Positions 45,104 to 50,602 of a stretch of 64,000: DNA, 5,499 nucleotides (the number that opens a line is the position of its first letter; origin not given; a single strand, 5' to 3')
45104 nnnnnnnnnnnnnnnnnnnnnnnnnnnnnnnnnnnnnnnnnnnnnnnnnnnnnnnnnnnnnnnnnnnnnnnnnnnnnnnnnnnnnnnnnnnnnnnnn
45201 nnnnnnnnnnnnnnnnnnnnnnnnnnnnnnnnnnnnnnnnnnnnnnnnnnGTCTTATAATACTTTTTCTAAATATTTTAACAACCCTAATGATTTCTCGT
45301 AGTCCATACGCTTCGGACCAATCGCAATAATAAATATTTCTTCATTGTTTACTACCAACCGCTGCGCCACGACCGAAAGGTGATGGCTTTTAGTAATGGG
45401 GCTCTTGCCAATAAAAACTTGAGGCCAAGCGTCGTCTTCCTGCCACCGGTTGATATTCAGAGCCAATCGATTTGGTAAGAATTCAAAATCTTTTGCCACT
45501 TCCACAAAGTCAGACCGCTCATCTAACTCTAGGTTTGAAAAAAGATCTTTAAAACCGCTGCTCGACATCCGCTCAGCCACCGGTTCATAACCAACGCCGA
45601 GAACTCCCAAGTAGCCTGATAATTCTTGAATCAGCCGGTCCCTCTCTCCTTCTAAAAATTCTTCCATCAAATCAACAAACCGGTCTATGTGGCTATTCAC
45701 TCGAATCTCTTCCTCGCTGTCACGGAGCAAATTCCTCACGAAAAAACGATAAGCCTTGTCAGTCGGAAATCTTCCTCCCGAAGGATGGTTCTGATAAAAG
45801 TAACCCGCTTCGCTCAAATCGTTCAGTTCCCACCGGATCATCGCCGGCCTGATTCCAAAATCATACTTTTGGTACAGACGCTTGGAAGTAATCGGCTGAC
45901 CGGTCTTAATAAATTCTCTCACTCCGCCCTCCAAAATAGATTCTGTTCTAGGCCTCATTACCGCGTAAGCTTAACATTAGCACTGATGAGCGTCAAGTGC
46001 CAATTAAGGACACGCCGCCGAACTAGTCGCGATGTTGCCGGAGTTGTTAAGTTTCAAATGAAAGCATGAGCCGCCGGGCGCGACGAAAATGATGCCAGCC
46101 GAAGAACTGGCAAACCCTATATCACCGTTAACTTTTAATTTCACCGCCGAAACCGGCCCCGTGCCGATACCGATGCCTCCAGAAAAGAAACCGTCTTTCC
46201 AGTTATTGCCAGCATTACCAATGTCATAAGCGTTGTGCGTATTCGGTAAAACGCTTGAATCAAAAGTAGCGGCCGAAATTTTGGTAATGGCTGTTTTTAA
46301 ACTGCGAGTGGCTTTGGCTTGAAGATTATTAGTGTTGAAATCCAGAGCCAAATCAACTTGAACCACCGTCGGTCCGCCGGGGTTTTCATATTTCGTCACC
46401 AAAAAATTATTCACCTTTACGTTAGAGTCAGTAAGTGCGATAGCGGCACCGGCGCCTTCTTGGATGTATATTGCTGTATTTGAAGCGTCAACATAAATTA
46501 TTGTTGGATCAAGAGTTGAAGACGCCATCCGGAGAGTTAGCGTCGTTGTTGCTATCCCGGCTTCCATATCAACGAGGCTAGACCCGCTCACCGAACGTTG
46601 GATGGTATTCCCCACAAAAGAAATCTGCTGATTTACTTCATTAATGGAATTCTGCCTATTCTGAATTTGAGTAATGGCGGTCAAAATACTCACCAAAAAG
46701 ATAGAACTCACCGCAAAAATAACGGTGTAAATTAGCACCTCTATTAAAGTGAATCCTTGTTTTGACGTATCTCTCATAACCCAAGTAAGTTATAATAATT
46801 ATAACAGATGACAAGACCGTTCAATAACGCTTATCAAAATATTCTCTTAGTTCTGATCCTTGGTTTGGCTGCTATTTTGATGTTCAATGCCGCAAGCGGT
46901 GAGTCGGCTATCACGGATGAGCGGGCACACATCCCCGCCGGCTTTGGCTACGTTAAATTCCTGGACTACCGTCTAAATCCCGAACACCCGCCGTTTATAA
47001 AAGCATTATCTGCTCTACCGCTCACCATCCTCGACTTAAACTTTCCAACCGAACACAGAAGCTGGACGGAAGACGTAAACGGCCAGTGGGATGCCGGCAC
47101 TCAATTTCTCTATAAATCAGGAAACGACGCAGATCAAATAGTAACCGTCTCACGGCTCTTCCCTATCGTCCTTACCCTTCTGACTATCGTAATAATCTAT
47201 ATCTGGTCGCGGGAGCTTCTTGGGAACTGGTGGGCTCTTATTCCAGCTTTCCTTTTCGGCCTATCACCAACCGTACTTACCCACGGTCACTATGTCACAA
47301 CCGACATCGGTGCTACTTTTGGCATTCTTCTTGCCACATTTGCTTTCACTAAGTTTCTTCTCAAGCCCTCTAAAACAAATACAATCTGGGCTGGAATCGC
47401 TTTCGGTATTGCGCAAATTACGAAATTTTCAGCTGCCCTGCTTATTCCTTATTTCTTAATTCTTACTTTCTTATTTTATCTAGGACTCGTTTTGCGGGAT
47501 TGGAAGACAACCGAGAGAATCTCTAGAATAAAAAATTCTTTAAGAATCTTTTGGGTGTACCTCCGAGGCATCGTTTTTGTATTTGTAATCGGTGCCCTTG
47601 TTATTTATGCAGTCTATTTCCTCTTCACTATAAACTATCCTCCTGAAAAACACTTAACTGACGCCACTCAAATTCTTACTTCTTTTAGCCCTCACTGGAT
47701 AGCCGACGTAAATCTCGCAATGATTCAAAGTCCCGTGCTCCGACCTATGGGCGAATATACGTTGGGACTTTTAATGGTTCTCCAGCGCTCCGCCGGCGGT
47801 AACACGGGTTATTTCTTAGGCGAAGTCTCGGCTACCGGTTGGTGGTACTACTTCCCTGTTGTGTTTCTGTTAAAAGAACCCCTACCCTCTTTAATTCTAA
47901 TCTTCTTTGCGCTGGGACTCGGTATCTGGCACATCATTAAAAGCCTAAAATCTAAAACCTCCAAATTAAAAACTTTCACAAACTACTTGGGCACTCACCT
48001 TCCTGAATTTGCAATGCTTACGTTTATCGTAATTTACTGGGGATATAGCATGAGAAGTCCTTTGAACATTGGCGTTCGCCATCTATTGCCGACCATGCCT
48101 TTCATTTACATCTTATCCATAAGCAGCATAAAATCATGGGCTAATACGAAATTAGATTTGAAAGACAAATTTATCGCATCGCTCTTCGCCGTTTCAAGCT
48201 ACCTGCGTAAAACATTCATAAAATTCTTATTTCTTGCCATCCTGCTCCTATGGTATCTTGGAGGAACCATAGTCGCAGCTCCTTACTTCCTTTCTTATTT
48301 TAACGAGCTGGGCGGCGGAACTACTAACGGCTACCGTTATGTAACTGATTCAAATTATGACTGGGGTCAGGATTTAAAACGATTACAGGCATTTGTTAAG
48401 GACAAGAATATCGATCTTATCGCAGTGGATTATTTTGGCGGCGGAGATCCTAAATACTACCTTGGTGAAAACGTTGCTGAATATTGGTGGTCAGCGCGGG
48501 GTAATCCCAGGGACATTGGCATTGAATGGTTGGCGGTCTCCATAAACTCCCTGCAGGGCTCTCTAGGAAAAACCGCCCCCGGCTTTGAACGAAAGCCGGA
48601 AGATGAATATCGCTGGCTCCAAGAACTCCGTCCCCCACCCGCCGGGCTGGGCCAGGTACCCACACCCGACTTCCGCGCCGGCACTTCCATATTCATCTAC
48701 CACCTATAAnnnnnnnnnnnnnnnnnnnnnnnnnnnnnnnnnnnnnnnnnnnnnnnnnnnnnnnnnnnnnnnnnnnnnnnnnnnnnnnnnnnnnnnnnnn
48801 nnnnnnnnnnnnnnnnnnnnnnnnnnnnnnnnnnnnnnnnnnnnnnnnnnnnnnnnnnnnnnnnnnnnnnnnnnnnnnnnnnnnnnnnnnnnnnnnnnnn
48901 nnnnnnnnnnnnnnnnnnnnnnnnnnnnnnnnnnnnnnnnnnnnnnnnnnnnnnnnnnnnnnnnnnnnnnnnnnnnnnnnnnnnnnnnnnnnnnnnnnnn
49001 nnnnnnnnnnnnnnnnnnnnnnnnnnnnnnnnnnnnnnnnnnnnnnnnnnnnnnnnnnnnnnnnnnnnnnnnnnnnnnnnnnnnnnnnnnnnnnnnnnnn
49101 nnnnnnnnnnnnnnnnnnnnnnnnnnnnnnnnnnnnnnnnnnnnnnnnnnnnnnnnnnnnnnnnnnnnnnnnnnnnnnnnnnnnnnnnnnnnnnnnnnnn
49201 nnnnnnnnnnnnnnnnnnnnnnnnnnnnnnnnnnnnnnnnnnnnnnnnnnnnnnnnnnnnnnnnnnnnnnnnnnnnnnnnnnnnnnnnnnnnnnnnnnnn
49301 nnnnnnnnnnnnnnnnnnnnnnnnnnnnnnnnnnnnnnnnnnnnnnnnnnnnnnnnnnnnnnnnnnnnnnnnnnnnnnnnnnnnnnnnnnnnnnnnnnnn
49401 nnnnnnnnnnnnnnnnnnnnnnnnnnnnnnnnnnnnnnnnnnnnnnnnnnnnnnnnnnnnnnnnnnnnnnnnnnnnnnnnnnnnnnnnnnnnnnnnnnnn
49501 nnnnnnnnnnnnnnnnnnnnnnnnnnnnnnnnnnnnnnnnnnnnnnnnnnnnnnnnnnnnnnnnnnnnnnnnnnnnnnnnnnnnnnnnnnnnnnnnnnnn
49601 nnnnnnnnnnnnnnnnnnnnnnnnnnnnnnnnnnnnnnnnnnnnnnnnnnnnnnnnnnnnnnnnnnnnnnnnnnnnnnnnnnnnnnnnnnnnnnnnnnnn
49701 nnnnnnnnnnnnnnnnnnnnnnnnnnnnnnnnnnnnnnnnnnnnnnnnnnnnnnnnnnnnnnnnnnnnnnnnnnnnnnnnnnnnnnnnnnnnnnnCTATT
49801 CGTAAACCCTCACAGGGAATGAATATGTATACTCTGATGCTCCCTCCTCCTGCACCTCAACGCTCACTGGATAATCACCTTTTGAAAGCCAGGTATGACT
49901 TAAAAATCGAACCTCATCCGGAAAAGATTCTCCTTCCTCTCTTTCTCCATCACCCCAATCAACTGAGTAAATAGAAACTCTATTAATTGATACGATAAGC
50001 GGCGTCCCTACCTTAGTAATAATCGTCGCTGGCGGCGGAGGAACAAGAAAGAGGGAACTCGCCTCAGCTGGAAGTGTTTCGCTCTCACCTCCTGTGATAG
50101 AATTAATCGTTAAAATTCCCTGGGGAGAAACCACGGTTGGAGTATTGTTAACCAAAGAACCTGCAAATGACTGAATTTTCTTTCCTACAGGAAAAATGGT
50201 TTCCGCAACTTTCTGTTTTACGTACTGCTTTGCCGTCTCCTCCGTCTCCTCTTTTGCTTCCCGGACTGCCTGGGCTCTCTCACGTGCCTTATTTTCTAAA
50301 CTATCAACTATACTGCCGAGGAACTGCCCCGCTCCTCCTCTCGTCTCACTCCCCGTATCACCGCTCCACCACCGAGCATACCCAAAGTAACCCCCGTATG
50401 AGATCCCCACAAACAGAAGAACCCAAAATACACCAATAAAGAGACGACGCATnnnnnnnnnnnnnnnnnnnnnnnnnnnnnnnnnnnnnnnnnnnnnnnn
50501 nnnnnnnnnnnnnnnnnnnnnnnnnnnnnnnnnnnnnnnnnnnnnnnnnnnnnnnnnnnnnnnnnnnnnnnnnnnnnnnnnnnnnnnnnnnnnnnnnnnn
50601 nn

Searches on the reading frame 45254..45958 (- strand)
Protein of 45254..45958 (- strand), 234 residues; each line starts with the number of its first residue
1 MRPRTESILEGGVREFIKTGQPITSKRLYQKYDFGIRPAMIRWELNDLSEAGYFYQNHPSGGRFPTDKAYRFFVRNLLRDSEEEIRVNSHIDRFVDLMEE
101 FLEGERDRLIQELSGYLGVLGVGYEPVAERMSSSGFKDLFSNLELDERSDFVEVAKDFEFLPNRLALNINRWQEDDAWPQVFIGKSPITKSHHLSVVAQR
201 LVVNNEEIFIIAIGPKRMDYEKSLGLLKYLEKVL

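Call 73: search_protein_families(library=pfam, proteins=[window:45254-45958:-], max_evalue=0.0001)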
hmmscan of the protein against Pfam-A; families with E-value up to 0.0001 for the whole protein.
window:45254-45958:- (234 aa): 1 family
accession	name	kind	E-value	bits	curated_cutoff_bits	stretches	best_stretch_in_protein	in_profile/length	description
PF01628.27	HrcA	-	2.3e-06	28.2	22.2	1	105-222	104-213/215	HrcA protein C terminal domain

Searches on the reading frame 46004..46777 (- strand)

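Call 73: search_protein_families(library=pfam, proteins=[window:46004-46777:-], max_evalue=0.0001)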
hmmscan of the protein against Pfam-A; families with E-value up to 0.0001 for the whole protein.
window:46004-46777:- (257 aa): 1 family
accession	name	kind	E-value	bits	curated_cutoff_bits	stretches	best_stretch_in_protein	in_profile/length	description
PF07963.17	N_methyl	-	1.8e-05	24.5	21.2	1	5-27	3-25/27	Prokaryotic N-terminal methylation motif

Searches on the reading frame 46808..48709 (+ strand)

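Call 39: search_protein_families(library=pfam, proteins=[window:46808-48709:+], max_evalue=0.001)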
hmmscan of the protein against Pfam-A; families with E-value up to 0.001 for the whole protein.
window:46808-48709:+ (633 aa): 2 families
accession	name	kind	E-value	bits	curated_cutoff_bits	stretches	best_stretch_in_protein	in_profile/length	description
PF13231.12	PMT_2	-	2.7e-11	44.4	26.1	1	115-223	24-130/160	Dolichyl-phosphate-mannose-protein mannosyltransferase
PF02366.24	PMT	-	4.2e-11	43.3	22.7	1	59-270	44-237/245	Dolichyl-phosphate-mannose-protein mannosyltransferase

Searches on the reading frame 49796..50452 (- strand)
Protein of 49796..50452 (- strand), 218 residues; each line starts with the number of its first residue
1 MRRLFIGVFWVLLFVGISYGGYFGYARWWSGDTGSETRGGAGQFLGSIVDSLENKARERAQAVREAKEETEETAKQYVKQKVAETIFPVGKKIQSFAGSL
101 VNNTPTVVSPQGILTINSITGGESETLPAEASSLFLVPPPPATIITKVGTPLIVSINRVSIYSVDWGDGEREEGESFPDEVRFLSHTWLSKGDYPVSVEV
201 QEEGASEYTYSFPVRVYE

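Call 39: search_protein_families(library=pfam, proteins=[window:49796-50452:-], max_evalue=0.001)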
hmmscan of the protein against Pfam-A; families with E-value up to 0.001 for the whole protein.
window:49796-50452:- (218 aa): 1 family
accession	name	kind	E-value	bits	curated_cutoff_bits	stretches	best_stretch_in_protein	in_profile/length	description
PF18911.6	PKD_4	-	0.00067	20.1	27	0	159-213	34-82/85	PKD domain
